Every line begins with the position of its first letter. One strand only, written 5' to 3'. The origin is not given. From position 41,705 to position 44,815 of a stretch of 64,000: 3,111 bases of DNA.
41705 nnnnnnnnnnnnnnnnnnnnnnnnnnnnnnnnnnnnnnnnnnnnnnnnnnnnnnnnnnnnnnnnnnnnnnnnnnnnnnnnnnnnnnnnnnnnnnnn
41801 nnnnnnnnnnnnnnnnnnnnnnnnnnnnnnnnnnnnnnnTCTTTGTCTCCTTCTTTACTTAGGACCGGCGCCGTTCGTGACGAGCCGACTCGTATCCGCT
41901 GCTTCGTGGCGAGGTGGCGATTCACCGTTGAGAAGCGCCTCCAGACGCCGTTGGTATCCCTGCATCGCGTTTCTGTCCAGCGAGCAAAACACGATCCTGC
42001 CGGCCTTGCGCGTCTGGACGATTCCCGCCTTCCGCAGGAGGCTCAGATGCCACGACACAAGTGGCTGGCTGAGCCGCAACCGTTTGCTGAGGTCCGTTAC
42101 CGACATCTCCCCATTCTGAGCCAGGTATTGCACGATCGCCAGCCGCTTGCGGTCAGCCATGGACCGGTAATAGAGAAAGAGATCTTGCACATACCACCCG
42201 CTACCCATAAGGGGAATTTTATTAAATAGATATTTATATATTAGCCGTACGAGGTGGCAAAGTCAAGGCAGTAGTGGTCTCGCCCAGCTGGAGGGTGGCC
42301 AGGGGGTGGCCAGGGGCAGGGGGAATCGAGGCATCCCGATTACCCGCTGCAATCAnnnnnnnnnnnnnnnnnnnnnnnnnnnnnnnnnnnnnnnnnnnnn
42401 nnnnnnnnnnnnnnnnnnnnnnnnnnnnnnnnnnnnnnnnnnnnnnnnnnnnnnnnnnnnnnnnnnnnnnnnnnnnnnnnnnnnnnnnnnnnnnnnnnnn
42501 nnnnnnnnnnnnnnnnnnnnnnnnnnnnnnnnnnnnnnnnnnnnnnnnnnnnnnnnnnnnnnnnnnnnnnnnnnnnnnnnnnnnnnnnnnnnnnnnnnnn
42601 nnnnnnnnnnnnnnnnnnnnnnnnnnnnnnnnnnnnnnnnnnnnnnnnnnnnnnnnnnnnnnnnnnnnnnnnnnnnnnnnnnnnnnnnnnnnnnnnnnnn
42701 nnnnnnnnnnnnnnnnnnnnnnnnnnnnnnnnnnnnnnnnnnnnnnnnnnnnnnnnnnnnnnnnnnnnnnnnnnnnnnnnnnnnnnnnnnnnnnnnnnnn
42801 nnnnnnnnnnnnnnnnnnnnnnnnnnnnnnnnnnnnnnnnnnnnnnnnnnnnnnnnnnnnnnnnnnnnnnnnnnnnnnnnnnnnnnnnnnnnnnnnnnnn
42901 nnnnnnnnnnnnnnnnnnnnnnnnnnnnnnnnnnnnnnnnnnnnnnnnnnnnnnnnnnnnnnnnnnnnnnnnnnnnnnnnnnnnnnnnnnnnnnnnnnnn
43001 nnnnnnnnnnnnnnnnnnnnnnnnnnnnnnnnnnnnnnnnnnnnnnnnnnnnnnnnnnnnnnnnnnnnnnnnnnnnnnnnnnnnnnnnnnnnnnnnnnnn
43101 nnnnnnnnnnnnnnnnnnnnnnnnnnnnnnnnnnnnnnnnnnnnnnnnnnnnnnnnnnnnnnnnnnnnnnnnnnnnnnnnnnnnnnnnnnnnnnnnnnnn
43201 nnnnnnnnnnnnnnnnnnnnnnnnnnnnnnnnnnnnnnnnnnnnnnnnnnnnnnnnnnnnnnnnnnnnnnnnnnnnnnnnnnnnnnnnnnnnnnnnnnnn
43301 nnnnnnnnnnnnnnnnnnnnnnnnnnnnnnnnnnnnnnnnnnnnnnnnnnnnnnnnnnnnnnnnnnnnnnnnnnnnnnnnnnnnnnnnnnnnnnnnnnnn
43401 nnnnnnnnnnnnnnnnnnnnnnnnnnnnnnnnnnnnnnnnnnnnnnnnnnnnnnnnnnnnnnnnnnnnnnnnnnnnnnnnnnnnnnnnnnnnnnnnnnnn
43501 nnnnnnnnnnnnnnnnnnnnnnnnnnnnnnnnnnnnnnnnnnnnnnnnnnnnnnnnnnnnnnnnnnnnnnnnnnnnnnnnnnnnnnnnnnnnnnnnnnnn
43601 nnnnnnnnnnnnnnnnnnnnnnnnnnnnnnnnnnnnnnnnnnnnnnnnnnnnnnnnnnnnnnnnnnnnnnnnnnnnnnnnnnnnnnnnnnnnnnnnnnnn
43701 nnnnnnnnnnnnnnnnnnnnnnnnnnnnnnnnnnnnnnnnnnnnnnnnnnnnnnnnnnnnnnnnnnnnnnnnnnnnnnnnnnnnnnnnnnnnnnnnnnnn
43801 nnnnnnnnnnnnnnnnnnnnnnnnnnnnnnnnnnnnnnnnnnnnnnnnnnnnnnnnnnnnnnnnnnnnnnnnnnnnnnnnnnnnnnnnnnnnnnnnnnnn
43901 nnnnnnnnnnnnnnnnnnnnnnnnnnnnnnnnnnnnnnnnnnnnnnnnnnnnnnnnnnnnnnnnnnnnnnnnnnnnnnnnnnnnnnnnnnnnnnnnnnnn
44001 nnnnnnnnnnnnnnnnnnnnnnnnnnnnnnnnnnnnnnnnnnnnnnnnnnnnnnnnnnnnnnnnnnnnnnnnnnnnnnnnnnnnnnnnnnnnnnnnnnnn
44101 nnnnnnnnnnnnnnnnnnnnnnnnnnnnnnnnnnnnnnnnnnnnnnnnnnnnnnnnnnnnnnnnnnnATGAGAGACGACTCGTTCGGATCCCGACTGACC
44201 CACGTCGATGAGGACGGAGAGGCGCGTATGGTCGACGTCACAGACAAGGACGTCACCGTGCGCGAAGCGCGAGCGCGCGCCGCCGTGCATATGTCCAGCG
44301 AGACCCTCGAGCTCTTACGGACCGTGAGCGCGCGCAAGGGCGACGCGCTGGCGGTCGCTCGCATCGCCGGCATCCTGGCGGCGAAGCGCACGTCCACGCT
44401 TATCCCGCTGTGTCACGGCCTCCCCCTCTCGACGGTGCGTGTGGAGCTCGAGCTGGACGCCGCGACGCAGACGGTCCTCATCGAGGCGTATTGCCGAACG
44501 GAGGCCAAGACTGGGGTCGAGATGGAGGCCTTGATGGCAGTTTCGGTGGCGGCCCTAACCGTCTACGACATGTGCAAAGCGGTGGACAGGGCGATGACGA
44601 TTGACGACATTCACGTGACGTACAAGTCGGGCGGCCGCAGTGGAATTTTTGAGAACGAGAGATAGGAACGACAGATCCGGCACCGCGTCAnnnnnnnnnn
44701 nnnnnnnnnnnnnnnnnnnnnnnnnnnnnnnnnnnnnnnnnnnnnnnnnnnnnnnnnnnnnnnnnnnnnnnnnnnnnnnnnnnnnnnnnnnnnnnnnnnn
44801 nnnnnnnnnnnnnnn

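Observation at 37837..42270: Mycobacterial-style phosphatidylinositol/PIM early-pathway operon, led by an ArsR regulator and a near-consensus promoter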

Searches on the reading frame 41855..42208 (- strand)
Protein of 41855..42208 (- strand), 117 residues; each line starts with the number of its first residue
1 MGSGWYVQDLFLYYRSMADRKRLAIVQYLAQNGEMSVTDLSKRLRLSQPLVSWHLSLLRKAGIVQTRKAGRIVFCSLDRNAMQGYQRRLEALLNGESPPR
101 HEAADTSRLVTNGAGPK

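Call 3: search_protein_families(library=pfam, proteins=[window:41855-42208:-])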
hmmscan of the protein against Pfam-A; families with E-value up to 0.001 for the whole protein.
window:41855-42208:- (117 aa): 11 families
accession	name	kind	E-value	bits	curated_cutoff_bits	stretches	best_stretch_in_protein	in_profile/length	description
PF01022.26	HTH_5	-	1.6e-14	53.9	22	1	19-65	1-46/47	Bacterial regulatory protein, arsR family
PF12840.13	HTH_20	-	2.5e-11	43.8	27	1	17-64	1-48/51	Helix-turn-helix domain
PF13412.12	HTH_24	-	8.9e-11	41.6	21.9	1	19-65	2-48/48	Winged helix-turn-helix DNA-binding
PF25212.1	HVO_A0114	-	2.7e-06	27.5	27.6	1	20-74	22-78/84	HVO_A0114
PF13601.12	HTH_34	-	5.2e-06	27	27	1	22-69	2-49/80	Winged helix DNA-binding domain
PF12802.13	MarR_2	-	1.3e-05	25.7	27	1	24-68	9-54/61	MarR family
PF01047.28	MarR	-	0.00021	21.5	24.6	1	23-65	6-48/59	MarR family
PF13404.12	HTH_AsnC-type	-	0.00055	20.1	27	0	23-49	6-32/42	AsnC-type helix-turn-helix domain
PF01978.25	TrmB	-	0.00068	19.9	25.6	1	28-78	16-66/68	Sugar-specific transcriptional regulator TrmB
PF09339.16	HTH_IclR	-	0.00077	19.6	22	0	23-66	6-50/52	IclR helix-turn-helix domain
PF08221.17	HTH_9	-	0.00079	19.9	23.4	0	24-65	17-58/62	RNA polymerase III subunit RPC82 helix-turn-helix domain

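Call 4: search_protein_families(library=ncbifam, proteins=[window:41855-42208:-])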
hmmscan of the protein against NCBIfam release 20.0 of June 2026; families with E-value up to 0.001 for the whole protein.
window:41855-42208:- (117 aa): 13 families
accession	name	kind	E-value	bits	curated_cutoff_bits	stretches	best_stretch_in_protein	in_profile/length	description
NF033788.1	HTH_metalloreg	subfamily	2.1e-22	78.7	55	1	15-83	6-74/77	metalloregulator ArsR/SmtB family transcription factor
NF007528.0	PRK10141.1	subfamily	5.4e-14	52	97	1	14-77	10-73/117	metalloregulator ArsR/SmtB family transcription factor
NF040642.1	sulf_sens_BigR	equivalog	1.9e-12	47.1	155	1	14-80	14-79/95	sulfite-sensing transcriptional repressor BigR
NF033789.1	repress_SdpR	subfamily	2.1e-12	46.8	100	1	14-84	2-71/79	autorepressor SdpR family transcription factor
NF045707.1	Dbac_1936_reg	equivalog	3.1e-11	43.1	115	1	14-80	11-76/99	ArsR/SmtB-type metalloregulator TsoR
NF041413.1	ArsR_Rv2640c_fam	equivalog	1.4e-10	41.6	155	1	12-89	34-113/118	Rv2640c family ArsR-like transcriptional regulator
TIGR01884.1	cas_HTH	subfamily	2.2e-08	33.8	60.2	1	18-70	140-193/202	CRISPR-associated CARF protein Csa3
NF047906.1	CdPbTransRegCmtR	equivalog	1.6e-07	31.2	150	1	15-77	16-77/104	Cd(II)/Pb(II)-sensing metalloregulatory transcriptional regulator CmtR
NF052532.1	TransRegPagRBaca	equivalog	0.00021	21.3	170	1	15-79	22-85/99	transcriptional repressor PagR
NF040755.1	AgaR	equivalog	0.00026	20.2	260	1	19-76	5-61/256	transcriptional repressor AgaR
NF053606.1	Sta1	subfamily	0.00034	20.7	80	1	23-69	23-69/100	Sta1 family transcriptional regulator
NF053756.1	MreA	equivalog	0.00046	20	100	1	21-68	18-65/110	MreA family transcriptional regulator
NF007316.0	PRK09802.1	equivalog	0.00073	18.8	351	1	20-75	17-71/269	DeoR family transcriptional regulator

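Call 35: search_solved_structures(query=window:41855-42208:-, max_evalue=0.001)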
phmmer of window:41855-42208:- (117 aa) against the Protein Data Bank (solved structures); distinct sequences matched with E-value up to 0.001: 28.
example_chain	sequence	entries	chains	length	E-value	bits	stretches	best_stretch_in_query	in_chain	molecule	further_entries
4k2e_A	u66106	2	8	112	2.9e-10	43.8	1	13-83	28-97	Transcriptional activator HlyU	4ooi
3jth_A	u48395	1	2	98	5.4e-09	39.8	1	13-90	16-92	Transcription activator HlyU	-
5znx_A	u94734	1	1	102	6e-09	39.6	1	13-90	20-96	Transcriptional activator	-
13ct_A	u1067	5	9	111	1.4e-08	38.5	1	15-86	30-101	Transcriptional regulator, ArsR family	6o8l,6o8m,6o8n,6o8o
6o8k_A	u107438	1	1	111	1.4e-08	38.4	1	15-86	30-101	Transcriptional regulator, ArsR family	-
9t6t_A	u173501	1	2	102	1.8e-08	38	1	7-82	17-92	Lmo1102 protein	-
9t6r_A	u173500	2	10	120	2.5e-08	37.6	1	7-83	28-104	Lmo1102 protein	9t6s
8qkf_A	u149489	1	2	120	6.5e-07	33.1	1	14-77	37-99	ArsR family transcriptional regulator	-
1r22_A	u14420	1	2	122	7.3e-07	32.9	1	8-92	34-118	Transcriptional repressor smtB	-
1r1t_A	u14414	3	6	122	4.1e-06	30.5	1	8-91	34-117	Transcriptional repressor smtB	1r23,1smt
4omy_A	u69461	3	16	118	6.9e-06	29.8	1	14-80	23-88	NolR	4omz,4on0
3pqj_A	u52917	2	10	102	1.2e-05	29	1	16-78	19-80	Biofilm growth-associated repressor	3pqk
7p6f_AAA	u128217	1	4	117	1.8e-05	28.4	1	14-78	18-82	Transcriptional regulator SrnR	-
4ggg_A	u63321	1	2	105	1.8e-05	28.4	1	13-79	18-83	Repressor protein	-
2lkp_A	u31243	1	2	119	2.1e-05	28.2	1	15-80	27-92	HTH-type transcriptional regulator NmtR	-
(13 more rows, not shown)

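Call 72: find_homologous_proteins(query=window:41855-42208:-, max_evalue=1e-8)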
Query window:41855-42208:- (117 aa): 63 proteins with E <= 1e-8 among 74 candidates.
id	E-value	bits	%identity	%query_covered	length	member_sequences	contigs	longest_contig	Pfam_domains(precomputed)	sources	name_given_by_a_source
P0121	5.5e-65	235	99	95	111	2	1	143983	PF12840.14,PF13412.13,PF25212.3,PF01022.27,PF13601.13,PF12802.14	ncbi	ncbi:MAG: ArsR/SmtB family transcription factor [Chloroflexota bacterium]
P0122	2.4e-32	130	60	90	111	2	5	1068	PF12840.14,PF13412.13,PF01022.27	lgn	-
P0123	3.1e-32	129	62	91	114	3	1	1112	PF12840.14,PF13412.13,PF01022.27,PF13601.13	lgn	-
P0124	2.9e-31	126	72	73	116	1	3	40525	PF12840.14,PF01022.27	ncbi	ncbi:MAG: hypothetical protein NVS2B16_29880 [Chloroflexota bacterium]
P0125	8.2e-30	121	69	73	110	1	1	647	PF12840.14,PF13412.13,PF01022.27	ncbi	-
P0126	5.7e-28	115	57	83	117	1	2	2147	PF12840.14,PF13412.13,PF01022.27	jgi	jgi:ArsR family transcriptional regulator, arsenate/arsenite/antimonite-responsive transcriptional r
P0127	7.0e-28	115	54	92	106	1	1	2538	PF12840.14,PF13412.13,PF01022.27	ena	-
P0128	2.4e-25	107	55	85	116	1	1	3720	PF12840.14,PF13412.13,PF01022.27,PF12802.14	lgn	-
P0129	3.8e-24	103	53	82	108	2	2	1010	PF12840.14,PF13412.13,PF01022.27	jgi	jgi:DNA-binding transcriptional ArsR family regulator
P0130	7.9e-24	102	56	81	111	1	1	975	PF12840.14,PF13412.13,PF01022.27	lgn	-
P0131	7.5e-18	83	52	74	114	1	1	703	PF01047.29,PF12840.14,PF13412.13,PF01022.27,PF12802.14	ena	-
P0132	7.6e-18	83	52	74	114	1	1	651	PF01047.29,PF12840.14,PF13412.13,PF01022.27,PF12802.14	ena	-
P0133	1.1e-17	82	50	75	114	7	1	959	PF01047.29,PF12840.14,PF13412.13,PF01022.27,PF12802.14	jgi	jgi:ArsR family transcriptional regulator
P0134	5.5e-17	80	47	84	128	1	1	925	PF12840.14,PF13412.13,PF01022.27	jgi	jgi:DNA-binding transcriptional ArsR family regulator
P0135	4.4e-16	77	51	74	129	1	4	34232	PF12840.14,PF13412.13,PF01022.27,PF12802.14,PF24034.2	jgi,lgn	jgi:ArsR family transcriptional regulator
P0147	5.2e-13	67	45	74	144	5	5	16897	PF12840.14,PF13412.13,PF01022.27,PF12802.14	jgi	jgi:DNA-binding transcriptional ArsR family regulator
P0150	8.7e-13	67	49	70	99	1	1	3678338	PF12840.14,PF13412.13,PF01022.27,PF12802.14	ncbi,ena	-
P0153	1.3e-12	66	45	78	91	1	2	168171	PF12840.14,PF13412.13,PF01022.27,PF12802.14,PF24034.2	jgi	jgi:DNA-binding transcriptional ArsR family regulator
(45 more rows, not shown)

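Call 73: find_encoding_contigs(protein=P0150, flank=7000, max_places=1)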
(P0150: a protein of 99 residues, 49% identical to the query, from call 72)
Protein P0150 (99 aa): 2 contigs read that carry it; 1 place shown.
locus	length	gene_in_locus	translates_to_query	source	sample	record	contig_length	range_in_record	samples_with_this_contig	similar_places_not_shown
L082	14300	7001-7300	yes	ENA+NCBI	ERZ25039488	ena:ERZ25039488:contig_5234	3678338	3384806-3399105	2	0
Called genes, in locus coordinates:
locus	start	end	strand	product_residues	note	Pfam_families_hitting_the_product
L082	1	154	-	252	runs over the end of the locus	PF00578:AhpC-TSA, PF08534:Redoxin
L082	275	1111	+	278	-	PF04203:Sortase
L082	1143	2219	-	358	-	PF01544:CorA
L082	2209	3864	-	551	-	PF00083:Sugar_tr (weak), PF07690:MFS_1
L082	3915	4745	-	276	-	-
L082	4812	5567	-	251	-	PF03328:HpcH_HpaI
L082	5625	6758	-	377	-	PF01266:DAO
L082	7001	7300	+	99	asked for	PF12840:HTH_20, PF01022:HTH_5, PF12802:MarR_2 (faint), PF13412:HTH_24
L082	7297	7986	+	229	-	PF01066:CDP-OH_P_transf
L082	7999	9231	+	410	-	PF01658:Inos-1-P_synth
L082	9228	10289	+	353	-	PF03279:Lip_A_acyltrans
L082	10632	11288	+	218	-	PF03279:Lip_A_acyltrans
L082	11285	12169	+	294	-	PF02811:PHP (weak), PF13263:PHP_C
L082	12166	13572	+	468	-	PF13439:Glyco_transf_4, PF13579:Glyco_trans_4_4, PF20706:GT4-conflict, PF00534:Glycos_transf_1, PF13692:Glyco_trans_1_4, PF13524:Glyco_trans_1_2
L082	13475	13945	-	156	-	-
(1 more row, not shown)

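Call 74: find_encoding_contigs(protein=P0153, flank=7000, max_places=1)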
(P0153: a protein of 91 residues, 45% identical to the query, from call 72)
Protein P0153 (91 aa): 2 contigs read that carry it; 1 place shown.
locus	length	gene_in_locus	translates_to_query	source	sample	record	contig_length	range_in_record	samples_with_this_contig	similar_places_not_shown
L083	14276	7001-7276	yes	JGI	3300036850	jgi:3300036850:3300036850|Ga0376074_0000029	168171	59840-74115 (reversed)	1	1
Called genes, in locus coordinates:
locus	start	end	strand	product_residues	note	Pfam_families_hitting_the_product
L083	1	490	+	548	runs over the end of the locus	PF00361:Proton_antipo_M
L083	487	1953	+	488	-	PF00361:Proton_antipo_M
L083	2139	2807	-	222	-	PF00578:AhpC-TSA, PF08534:Redoxin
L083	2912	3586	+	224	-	PF04203:Sortase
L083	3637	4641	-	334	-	PF01544:CorA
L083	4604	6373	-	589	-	PF00083:Sugar_tr, PF07690:MFS_1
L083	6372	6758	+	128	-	-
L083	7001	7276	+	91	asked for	PF12840:HTH_20, PF24034:DUF7343 (weak), PF01022:HTH_5, PF12802:MarR_2 (weak), PF13412:HTH_24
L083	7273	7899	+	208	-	PF01066:CDP-OH_P_transf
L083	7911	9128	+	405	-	PF01658:Inos-1-P_synth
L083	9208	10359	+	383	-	PF03279:Lip_A_acyltrans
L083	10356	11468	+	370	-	PF03279:Lip_A_acyltrans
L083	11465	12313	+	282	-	PF02811:PHP (weak), PF13263:PHP_C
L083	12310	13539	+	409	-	PF13439:Glyco_transf_4, PF13579:Glyco_trans_4_4, PF20706:GT4-conflict, PF00534:Glycos_transf_1, PF13692:Glyco_trans_1_4, PF13524:Glyco_trans_1_2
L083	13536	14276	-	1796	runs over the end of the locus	PF02366:PMT, PF16192:PMT_4TMC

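Call 75: find_encoding_contigs(protein=P0135, flank=7000, max_places=1)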
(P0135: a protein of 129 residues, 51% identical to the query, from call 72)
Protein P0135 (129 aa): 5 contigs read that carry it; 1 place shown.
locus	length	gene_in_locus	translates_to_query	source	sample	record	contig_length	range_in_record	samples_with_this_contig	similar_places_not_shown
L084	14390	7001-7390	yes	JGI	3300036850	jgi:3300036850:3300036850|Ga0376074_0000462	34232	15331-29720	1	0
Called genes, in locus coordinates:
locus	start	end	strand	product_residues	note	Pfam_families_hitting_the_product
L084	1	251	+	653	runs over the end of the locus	PF00662:Proton_antipo_N, PF00361:Proton_antipo_M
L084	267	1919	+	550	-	PF00361:Proton_antipo_M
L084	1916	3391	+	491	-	PF00361:Proton_antipo_M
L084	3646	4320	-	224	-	PF00578:AhpC-TSA, PF08534:Redoxin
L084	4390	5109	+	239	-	PF04203:Sortase (weak)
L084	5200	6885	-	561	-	PF00083:Sugar_tr, PF07690:MFS_1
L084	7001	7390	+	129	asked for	PF01022:HTH_5, PF12802:MarR_2 (weak), PF12840:HTH_20, PF13412:HTH_24 (weak), PF24034:DUF7343 (faint)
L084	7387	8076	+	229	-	PF01066:CDP-OH_P_transf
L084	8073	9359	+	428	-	PF01658:Inos-1-P_synth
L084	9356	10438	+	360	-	PF03279:Lip_A_acyltrans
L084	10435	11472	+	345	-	PF03279:Lip_A_acyltrans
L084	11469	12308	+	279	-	PF13263:PHP_C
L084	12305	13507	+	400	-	PF13439:Glyco_transf_4, PF13579:Glyco_trans_4_4, PF20706:GT4-conflict, PF00534:Glycos_transf_1, PF13692:Glyco_trans_1_4, PF13524:Glyco_trans_1_2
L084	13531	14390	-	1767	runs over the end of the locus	PF02366:PMT, PF16192:PMT_4TMC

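Call 76: find_encoding_contigs(protein=P0147, flank=7000, max_places=1)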
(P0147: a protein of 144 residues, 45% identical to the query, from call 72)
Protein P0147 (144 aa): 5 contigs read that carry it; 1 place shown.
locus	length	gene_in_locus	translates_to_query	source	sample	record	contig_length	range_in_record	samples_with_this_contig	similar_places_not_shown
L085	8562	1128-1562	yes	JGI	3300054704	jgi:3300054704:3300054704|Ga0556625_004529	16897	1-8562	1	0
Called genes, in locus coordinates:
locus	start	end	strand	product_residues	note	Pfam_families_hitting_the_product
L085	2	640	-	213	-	?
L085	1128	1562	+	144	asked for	PF01022:HTH_5, PF12802:MarR_2 (weak), PF12840:HTH_20, PF13412:HTH_24 (weak)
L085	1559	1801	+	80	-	-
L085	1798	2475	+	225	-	PF01066:CDP-OH_P_transf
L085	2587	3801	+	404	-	PF01658:Inos-1-P_synth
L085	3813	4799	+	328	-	PF03279:Lip_A_acyltrans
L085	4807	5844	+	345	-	PF03279:Lip_A_acyltrans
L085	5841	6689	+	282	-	PF02811:PHP, PF13263:PHP_C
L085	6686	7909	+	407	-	PF13439:Glyco_transf_4, PF13579:Glyco_trans_4_4, PF20706:GT4-conflict, PF00534:Glycos_transf_1, PF13692:Glyco_trans_1_4, PF13524:Glyco_trans_1_2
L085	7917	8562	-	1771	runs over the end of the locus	PF02366:PMT, PF13231:PMT_2 (weak), PF16192:PMT_4TMC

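Call 78: list_cluster_members(proteins=[P0150, P0121, P0001])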
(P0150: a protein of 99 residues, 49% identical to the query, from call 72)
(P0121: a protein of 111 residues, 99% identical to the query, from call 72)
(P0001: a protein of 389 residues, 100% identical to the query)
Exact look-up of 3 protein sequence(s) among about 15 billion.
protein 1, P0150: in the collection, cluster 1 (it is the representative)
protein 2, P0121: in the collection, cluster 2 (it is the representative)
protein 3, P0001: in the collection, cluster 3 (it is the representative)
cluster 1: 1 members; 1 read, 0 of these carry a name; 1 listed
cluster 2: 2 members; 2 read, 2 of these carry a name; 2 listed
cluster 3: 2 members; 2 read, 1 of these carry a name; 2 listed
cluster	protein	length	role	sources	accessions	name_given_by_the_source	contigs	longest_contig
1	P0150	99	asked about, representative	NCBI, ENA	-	-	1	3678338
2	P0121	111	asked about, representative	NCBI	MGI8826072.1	MAG: ArsR/SmtB family transcription factor [Chloroflexota bacterium]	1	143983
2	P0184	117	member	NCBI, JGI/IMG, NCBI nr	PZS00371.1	MAG: hypothetical protein DLM70_13855 [Chloroflexi bacterium] | MAG: hypothetical protein DLM70_13855 [Chloroflexota bacterium]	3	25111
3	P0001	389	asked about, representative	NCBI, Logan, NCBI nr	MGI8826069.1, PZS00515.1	MAG: glycosyltransferase family 4 protein [Chloroflexota bacterium] | MAG: glycosyltransferase family 1 protein [Chloroflexota bacterium]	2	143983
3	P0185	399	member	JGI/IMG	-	-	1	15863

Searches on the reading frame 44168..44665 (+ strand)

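Call 70: search_protein_families(library=pfam, proteins=[window:44168-44665:+], max_evalue=0.00001)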
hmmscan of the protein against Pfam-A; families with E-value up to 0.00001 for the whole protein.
window:44168-44665:+ (165 aa): 1 family
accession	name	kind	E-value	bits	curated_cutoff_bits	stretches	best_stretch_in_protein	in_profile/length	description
PF01967.27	MoaC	-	1.3e-54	184.3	27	1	21-156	1-136/136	MoaC family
